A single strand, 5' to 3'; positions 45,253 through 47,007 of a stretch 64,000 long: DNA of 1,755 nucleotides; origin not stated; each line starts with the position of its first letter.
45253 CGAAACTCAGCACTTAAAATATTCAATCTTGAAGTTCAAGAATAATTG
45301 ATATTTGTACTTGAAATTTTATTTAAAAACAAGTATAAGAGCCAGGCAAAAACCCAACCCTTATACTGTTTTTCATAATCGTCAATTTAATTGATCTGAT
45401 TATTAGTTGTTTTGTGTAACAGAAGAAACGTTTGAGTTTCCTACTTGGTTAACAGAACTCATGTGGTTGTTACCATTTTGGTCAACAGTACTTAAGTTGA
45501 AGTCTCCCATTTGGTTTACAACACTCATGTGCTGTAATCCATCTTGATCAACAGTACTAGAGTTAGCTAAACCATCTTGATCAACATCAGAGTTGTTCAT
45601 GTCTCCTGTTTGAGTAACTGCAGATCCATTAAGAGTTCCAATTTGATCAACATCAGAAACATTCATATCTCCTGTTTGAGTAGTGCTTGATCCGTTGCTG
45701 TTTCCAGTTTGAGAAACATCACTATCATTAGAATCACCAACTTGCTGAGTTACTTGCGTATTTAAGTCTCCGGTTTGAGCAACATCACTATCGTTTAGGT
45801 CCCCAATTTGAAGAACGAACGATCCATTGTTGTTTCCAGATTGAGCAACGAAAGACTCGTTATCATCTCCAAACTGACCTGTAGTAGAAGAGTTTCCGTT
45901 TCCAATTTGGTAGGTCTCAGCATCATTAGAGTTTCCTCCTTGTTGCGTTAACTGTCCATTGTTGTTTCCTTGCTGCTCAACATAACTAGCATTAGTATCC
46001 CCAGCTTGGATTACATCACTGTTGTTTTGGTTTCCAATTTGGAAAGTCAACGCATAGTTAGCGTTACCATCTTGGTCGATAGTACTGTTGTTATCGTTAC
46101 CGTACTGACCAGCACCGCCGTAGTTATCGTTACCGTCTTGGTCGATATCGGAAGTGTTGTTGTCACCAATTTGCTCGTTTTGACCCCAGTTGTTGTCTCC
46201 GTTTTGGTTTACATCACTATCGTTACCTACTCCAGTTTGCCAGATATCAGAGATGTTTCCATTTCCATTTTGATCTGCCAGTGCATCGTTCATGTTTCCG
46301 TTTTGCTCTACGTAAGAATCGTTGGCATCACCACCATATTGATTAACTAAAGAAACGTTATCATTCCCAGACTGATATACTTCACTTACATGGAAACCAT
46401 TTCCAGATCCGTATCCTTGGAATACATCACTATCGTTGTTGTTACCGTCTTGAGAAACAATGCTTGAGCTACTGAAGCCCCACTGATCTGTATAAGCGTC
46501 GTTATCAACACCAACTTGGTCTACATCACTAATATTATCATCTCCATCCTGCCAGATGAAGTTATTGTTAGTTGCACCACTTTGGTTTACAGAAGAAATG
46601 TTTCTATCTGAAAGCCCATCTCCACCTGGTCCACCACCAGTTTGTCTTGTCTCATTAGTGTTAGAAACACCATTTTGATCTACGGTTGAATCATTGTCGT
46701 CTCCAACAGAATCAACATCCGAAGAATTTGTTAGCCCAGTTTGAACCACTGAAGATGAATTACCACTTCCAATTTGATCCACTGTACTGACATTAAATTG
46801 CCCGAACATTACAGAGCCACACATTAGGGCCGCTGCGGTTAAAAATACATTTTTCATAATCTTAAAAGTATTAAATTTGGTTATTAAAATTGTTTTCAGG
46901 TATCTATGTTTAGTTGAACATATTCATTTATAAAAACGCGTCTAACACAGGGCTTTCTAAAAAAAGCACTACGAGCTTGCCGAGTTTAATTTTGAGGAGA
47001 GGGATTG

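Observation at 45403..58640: Array of five giant, individually terminated curlin genes feeding one secretion operon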

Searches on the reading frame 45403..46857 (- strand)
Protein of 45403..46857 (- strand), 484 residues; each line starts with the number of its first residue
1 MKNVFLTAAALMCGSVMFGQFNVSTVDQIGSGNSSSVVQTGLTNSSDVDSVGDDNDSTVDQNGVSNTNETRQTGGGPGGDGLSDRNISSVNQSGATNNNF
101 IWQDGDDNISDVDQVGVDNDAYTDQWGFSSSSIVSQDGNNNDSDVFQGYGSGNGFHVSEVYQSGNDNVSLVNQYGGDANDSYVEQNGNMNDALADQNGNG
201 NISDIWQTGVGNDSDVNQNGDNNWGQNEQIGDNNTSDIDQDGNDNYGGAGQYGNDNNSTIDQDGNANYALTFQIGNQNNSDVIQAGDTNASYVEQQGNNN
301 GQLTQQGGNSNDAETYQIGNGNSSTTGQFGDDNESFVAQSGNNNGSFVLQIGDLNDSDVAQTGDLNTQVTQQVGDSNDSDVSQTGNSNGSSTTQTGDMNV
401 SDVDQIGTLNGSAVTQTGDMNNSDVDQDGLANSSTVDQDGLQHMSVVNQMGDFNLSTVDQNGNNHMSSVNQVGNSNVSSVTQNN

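Call 3: search_protein_families(library=pfam, proteins=[window:45403-46857:-], max_evalue=0.01)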
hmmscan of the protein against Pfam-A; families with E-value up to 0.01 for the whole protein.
window:45403-46857:- (484 aa): 1 family
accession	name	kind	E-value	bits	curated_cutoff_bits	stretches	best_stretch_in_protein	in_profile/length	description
PF07012.17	Curlin_rpt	-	1.3e-45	153.4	20.7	13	231-264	1-34/34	Curlin associated repeat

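Call 4: search_protein_families(library=ncbifam, proteins=[window:45403-46857:-], max_evalue=0.01)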
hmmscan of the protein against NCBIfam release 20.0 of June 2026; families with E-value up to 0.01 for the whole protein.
window:45403-46857:- (484 aa): 2 families
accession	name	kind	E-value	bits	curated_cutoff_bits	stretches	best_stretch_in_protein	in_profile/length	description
NF007506.1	PRK10101.1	equivalog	1.2e-51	174.5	165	8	326-416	49-139/151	curli minor subunit CsgB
NF007470.1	PRK10051.1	equivalog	2.6e-34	118.3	160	6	402-482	68-149/150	curli major subunit CsgA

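Call 53: predict_structure(alignment_id=A1)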
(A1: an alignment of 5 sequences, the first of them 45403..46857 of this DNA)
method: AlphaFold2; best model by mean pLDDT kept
length: 484 residues; sequences in the alignment: 5
mean_pLDDT: 78.6   pTM: 0.72
mean pLDDT of the five models: 78.6, 77.0, 74.2, 65.6, 62.1
residues with pLDDT >= 90: 158; 70-90: 184; 50-70: 111; < 50: 31
segments of 3 or more residues with pLDDT < 50: 1-20, 76-83, 150-152
pLDDT, mean of each block of 10 residues (from residue 1): 41 42 59 63 65 64 64 50 59 66 66 70 68 72 67 63 74 65 76 76 80 83 84 87 88 90 91 92 93 93 93 94 94 95 94 95 93 94 93 93 91 90 90 88 84 85 79 81 70
secondary structure, 60 per line:
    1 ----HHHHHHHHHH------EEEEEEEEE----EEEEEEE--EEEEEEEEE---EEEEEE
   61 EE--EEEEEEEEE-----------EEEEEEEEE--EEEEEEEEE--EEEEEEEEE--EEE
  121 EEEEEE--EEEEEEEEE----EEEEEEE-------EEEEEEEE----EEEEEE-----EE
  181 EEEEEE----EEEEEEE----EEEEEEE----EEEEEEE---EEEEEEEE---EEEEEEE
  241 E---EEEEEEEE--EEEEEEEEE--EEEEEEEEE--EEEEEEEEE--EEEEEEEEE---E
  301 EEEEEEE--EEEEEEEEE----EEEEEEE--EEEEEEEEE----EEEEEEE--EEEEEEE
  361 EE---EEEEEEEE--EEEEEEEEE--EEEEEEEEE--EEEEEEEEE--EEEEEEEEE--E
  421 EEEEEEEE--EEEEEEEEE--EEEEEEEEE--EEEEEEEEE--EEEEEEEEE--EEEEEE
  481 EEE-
elements in order: H5-14 E21-29 E34-40 E43-51 E55-62 E65-73 E85-93 E96-104 E107-115 E118-126 E129-137 E142-148 E156-163 E168-173 E179-186 E191-197 E202-208 E213-219 E223-230 E234-241 E245-252 E255-263 E266-274 E277-285 E288-296 E300-307 E310-318 E323-329 E332-340 E345-351 E354-362 E366-373 E376-384 E387-395 E398-406 E409-417 E420-428 E431-439 E442-450 E453-461 E464-472 E475-483

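Call 55: search_solved_structures(query=window:45403-46857:-, max_evalue=0.001)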
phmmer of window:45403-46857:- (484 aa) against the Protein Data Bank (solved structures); distinct sequences matched with E-value up to 0.001: 1.
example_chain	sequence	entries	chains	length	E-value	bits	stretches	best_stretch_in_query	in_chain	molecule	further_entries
8c50_A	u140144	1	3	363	3.8e-36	128.6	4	286-440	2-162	Curlin associated repeat-containing protein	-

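Call 56: fold_search(model_id=the predicted structure, library=pdb)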
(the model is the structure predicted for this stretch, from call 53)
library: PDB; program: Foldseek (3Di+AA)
matches with E <= 10: 26; with E <= 0.001: 0
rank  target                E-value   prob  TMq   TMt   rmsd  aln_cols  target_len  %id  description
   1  2iou_G                8.6e-01  0.14  0.29  0.28  12.7       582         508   11  Major Tropism Determinant P1 (Mtd-P1) Variant Complexed with Bordetella brochiseptica Virulence Factor Pertactin extra (released 2007-10-23)
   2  6sus                  3.1e+00  0.03  0.13  0.20  13.3       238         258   13  Crystal structure of RTX domain blocks IV and V of adenylate cyclase toxin from Bordetella pertussis (released 2020-09-16)
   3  9qe7                  3.5e+00  0.02  0.20  0.10  18.2       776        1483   10  Membrane-distal part of extracellular domain of the Fap2 autotransporter adhesin from Fusobacterium nucleatum ATCC23726 (released 2025-07-30)
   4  4xlh                  3.5e+00  0.02  0.17  0.15  15.7       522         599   10  Tailspike protein double mutant D339A/E372A of E. coli bacteriophage HK620 (released 2016-01-20)
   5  2x6w_A                3.5e+00  0.01  0.15  0.13  17.1       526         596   11  Tailspike protein mutant E372Q of E.coli bacteriophage HK620 in complex with hexasaccharide (released 2011-03-02)
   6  2x6x_A                3.8e+00  0.01  0.13  0.11  17.1       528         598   10  Tailspike protein mutant D339N of E.coli bacteriophage HK620 in complex with hexasaccharide (released 2011-03-02)
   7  4xkw_A                3.8e+00  0.01  0.13  0.12  16.9       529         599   10  Tailspike protein mutant D339N of E. coli bacteriophage HK620 in complex with pentasaccharide (released 2016-01-20)
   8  4xot_A                4.0e+00  0.02  0.17  0.15  15.9       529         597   11  Tailspike protein mutant E372Q of E. coli bacteriophage HK620 in complex with pentasaccharide (released 2016-01-27)
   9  2x6y_A                4.4e+00  0.01  0.16  0.14  16.1       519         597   11  Tailspike protein mutant D339A of E.coli bacteriophage HK620 in complex with hexasaccharide (released 2011-03-02)
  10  4xm3_A                4.4e+00  0.01  0.13  0.11  17.1       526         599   10  Tailspike protein mutant E372A of E. coli bacteriophage HK620 in complex with pentasaccharide (released 2016-01-27)
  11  6n2c_A                4.6e+00  0.04  0.16  0.18  14.2       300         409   12  The Crystal Structure of Caldicellulosiruptor hydrothermalis Tapirin C-terminal domain (released 2018-12-19)
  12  4xop_A                5.1e+00  0.01  0.12  0.11  17.0       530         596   10  Tailspike protein double mutant D339N/E372Q of E. coli bacteriophage HK620 in complex with hexasaccharide (released 2016-01-27)
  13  8bwk_D                5.3e+00  0.01  0.15  0.12  23.7       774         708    8  Metagenomic derived PL6 alginate lyase (released 2023-12-20)
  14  4xle_A                5.6e+00  0.01  0.13  0.12  17.1       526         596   10  Tailspike protein double mutant D339N/E372A of E. coli bacteriophage HK620 in complex with hexasaccharide (released 2016-01-20)
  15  6g0x_A                5.9e+00  0.01  0.12  0.11  17.1       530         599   11  TAILSPIKE PROTEIN OF E. COLI BACTERIOPHAGE HK620 IN COMPLEX WITH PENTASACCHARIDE (released 2018-04-04)
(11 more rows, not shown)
